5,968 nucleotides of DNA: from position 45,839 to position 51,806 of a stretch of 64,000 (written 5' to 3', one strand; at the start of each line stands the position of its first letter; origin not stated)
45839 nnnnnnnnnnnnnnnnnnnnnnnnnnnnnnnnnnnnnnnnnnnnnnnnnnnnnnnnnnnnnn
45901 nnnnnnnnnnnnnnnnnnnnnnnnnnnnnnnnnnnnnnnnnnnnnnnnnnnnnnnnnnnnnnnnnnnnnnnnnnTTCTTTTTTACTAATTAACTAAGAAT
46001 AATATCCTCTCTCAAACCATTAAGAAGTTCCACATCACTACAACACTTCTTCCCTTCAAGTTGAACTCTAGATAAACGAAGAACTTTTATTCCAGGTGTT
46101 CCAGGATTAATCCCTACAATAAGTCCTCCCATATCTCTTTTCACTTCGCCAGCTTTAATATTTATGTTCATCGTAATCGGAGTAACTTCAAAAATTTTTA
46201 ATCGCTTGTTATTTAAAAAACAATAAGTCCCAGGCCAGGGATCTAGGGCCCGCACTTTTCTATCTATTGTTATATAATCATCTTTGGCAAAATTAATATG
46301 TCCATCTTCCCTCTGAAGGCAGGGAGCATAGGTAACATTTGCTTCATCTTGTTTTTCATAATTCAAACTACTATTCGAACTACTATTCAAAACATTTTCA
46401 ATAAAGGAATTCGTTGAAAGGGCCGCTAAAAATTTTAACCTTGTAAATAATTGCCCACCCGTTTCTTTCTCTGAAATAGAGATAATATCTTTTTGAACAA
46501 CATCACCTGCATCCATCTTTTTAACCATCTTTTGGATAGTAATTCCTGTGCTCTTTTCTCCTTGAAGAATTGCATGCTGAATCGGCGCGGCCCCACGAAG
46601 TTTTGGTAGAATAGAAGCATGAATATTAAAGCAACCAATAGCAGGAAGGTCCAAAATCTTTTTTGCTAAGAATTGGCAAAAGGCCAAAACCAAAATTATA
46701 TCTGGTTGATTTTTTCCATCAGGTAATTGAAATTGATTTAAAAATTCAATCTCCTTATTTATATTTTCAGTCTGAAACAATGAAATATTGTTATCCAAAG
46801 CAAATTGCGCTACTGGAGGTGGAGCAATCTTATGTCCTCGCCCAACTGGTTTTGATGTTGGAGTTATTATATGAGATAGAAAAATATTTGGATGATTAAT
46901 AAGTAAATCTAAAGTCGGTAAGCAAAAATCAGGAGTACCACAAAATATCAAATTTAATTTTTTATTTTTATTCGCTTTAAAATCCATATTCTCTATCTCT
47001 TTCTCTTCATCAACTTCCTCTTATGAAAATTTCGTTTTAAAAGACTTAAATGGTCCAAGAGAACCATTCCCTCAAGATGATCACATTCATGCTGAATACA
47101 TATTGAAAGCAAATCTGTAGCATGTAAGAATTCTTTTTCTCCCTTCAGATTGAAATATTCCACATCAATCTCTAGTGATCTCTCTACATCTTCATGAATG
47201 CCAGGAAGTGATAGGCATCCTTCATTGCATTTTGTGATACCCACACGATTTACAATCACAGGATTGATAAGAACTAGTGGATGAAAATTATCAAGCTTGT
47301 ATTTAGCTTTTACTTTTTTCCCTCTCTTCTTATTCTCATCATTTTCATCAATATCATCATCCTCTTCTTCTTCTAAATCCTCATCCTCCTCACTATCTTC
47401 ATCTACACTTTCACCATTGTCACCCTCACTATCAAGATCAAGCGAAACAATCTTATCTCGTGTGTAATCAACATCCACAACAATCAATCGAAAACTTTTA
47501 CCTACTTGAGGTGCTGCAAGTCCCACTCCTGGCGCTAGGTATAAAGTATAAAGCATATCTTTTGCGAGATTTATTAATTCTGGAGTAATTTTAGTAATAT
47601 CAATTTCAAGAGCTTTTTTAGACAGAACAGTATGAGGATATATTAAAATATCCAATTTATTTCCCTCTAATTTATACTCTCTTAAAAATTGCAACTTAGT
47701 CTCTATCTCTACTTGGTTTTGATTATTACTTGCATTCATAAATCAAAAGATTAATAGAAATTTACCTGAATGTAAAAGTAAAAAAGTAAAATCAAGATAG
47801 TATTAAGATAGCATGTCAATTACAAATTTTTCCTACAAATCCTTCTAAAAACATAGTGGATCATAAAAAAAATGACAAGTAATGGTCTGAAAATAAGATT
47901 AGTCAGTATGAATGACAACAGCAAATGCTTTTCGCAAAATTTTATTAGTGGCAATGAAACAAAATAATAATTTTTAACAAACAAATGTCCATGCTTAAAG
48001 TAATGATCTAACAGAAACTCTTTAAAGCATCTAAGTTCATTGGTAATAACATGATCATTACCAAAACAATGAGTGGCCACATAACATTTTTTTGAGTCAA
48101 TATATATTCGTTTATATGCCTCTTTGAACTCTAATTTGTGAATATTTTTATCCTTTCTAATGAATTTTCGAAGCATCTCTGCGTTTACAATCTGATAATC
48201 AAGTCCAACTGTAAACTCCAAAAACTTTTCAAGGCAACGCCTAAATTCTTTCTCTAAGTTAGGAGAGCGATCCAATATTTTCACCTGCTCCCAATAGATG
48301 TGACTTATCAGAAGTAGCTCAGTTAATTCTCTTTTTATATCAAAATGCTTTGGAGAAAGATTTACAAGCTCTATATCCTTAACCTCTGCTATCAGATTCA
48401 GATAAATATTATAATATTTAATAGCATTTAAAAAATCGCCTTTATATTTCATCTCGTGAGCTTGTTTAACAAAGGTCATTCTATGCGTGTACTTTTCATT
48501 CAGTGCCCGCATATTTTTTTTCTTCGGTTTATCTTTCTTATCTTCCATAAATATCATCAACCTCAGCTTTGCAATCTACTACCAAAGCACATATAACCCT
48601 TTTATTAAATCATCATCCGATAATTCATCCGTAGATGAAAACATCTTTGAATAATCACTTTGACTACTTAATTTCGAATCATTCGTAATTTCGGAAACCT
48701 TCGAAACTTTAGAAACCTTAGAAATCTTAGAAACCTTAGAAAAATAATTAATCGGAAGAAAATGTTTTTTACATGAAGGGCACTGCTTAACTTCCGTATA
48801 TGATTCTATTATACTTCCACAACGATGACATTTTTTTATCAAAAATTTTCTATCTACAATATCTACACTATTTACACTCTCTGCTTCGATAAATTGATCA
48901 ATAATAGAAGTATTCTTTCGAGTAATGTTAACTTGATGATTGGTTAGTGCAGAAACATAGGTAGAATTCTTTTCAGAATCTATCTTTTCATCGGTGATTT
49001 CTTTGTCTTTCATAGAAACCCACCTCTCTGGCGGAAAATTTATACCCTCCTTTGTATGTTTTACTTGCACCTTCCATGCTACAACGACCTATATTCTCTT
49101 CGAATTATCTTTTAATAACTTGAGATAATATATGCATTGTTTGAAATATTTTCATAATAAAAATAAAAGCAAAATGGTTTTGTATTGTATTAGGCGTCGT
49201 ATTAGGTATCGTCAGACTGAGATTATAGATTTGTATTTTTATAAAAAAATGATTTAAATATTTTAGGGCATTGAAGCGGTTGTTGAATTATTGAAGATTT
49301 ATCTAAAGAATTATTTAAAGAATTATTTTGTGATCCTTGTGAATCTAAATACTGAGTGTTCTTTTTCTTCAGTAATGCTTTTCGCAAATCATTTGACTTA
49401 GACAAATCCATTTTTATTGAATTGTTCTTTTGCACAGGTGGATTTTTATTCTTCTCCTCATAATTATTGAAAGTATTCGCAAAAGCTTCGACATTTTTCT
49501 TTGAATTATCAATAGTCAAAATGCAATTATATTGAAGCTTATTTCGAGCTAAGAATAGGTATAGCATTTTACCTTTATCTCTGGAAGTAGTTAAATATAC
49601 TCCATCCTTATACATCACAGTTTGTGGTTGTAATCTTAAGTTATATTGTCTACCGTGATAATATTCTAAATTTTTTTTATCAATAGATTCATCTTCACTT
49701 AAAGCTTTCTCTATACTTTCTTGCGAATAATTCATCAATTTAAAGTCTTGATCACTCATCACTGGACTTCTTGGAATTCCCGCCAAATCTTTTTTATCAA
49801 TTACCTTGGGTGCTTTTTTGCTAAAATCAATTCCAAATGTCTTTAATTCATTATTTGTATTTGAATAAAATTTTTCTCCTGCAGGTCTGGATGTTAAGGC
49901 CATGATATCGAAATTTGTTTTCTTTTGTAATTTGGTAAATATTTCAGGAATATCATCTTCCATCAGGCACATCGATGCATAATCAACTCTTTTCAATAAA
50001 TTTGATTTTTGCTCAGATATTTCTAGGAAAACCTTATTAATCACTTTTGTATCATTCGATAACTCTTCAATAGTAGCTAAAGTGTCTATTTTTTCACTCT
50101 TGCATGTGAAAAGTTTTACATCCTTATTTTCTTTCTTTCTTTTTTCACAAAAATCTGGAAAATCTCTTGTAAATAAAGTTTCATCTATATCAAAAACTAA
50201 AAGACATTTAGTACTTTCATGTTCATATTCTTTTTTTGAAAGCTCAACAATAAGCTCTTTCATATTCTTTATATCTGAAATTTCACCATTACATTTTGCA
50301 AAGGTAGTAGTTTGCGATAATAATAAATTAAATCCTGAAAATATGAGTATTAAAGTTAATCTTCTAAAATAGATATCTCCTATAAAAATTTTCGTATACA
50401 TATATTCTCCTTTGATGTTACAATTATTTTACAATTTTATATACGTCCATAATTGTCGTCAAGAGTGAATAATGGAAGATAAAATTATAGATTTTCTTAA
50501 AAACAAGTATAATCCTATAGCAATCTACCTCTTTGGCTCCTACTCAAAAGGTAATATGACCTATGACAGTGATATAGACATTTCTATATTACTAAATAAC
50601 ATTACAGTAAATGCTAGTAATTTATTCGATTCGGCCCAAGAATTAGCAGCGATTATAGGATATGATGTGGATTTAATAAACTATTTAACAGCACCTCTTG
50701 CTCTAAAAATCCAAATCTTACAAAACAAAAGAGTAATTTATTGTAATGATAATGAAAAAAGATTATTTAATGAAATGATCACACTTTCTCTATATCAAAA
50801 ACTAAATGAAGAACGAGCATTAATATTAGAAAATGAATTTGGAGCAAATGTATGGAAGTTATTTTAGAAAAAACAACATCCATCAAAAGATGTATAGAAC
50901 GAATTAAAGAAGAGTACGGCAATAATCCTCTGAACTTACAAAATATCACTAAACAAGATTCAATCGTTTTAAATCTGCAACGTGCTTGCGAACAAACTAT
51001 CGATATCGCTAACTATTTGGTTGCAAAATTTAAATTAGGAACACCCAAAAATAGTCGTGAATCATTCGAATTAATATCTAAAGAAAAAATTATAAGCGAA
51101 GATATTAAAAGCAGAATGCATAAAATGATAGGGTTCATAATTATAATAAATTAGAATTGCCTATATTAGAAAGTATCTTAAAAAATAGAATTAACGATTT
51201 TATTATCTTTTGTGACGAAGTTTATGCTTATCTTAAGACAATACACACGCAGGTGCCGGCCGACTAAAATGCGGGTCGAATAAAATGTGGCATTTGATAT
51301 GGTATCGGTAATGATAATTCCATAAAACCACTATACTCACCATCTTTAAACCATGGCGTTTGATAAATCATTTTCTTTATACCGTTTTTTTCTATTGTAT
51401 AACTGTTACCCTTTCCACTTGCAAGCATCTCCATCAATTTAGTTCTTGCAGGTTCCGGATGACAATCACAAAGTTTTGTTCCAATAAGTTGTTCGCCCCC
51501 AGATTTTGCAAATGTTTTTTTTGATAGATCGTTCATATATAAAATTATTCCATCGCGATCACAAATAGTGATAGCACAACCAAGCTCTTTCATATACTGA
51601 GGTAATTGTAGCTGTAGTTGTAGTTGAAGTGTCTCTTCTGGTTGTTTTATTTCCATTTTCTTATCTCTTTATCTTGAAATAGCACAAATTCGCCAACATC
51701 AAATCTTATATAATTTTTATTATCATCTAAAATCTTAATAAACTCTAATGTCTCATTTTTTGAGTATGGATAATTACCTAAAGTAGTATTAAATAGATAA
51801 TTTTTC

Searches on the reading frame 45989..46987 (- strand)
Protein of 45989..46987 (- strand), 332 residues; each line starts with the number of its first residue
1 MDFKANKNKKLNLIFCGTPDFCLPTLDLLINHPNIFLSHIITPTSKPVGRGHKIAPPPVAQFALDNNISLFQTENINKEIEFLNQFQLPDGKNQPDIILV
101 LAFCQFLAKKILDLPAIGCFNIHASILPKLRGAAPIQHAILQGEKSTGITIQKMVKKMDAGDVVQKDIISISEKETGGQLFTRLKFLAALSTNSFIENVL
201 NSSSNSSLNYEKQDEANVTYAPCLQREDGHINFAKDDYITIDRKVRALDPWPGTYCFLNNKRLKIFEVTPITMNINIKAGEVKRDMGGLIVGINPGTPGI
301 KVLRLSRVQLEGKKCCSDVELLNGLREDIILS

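Call 37: search_protein_families(library=pfam, proteins=[window:45989-46987:-], max_evalue=0.001)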
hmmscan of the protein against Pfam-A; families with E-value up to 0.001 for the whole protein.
window:45989-46987:- (332 aa): 2 families
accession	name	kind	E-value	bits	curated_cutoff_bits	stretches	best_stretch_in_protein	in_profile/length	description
PF00551.24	Formyl_trans_N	-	1e-24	87.7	26.1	1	40-187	33-172/181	Formyl transferase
PF02911.23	Formyl_trans_C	-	2e-18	66.8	21.1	1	224-325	2-99/100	Formyl transferase, C-terminal domain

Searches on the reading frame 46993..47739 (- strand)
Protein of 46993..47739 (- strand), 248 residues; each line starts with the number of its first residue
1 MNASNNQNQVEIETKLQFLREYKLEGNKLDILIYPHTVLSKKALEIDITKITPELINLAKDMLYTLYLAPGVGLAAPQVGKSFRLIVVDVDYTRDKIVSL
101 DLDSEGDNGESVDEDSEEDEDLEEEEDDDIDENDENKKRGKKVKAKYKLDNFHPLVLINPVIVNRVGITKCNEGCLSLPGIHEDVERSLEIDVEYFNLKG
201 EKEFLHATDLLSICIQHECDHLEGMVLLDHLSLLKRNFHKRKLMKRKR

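Call 37: search_protein_families(library=pfam, proteins=[window:46993-47739:-], max_evalue=0.001)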
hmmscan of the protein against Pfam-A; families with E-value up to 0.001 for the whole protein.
window:46993-47739:- (248 aa): 1 family
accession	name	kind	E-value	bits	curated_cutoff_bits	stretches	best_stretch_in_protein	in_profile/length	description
PF01327.26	Pep_deformylase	-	8.3e-42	142.9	22.8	1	30-236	3-155/156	Polypeptide deformylase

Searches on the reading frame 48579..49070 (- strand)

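Call 37: search_protein_families(library=pfam, proteins=[window:48579-49070:-], max_evalue=0.001)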
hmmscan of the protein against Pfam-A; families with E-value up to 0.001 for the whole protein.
window:48579-49070:- (163 aa): 1 family
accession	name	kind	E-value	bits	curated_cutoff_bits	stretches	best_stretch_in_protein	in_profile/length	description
PF24313.1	Paratox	-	0.00093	19.3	27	0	42-73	16-47/59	Paratox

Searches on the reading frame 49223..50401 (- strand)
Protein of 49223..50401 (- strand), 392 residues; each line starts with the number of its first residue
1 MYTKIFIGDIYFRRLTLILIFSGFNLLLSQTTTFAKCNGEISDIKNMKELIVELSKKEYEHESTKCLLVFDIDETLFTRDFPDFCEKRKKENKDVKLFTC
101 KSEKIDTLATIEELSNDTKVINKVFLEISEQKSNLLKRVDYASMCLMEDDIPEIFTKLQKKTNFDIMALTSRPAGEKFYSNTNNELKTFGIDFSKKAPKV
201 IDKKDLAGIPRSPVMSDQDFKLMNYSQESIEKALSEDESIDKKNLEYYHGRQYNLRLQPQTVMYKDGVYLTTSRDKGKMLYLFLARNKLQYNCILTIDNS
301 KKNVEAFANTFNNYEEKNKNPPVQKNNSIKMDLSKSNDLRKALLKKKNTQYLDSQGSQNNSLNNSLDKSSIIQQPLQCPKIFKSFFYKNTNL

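Call 37: search_protein_families(library=pfam, proteins=[window:49223-50401:-], max_evalue=0.001)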
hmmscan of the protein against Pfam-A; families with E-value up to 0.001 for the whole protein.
window:49223-50401:- (392 aa): 1 family
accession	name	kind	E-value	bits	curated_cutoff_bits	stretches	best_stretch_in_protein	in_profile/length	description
PF11019.14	DUF2608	-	1.1e-22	81.1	22.6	1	46-312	4-199/244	Protein of unknown function (DUF2608)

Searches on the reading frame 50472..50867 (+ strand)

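Call 29: search_protein_families(library=pfam, proteins=[window:50472-50867:+], max_evalue=0.001)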
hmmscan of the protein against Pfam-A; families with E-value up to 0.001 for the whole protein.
window:50472-50867:+ (131 aa): 3 families
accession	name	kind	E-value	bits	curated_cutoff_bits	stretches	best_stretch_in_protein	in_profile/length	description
PF18765.7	Polbeta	-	1e-21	77.3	26.9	1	4-94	2-92/93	Polymerase beta, Nucleotidyltransferase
PF01909.29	NTP_transf_2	-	2.5e-12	47.4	21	1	3-88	2-92/93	Nucleotidyltransferase domain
PF22600.2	MTPAP-like_central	-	3e-05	24.6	27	1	3-56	27-78/139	Poly(A) RNA polymerase, mitochondrial-like, central palm domain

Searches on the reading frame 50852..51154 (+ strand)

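Call 29: search_protein_families(library=pfam, proteins=[window:50852-51154:+], max_evalue=0.001)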
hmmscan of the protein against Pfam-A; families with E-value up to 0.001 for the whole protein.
window:50852-51154:+ (100 aa): 1 family
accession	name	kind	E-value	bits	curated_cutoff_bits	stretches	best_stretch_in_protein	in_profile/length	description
PF01934.22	HepT-like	-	2e-13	50.6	23.5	1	11-95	1-86/120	Ribonuclease HepT-like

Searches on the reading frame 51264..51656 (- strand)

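Call 29: search_protein_families(library=pfam, proteins=[window:51264-51656:-], max_evalue=0.001)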
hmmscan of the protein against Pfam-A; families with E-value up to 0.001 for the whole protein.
window:51264-51656:- (130 aa): 1 family
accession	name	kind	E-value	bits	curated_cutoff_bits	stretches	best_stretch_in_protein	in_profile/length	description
PF08448.16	PAS_4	-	0.00011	22.8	23.1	1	25-78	4-56/110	PAS fold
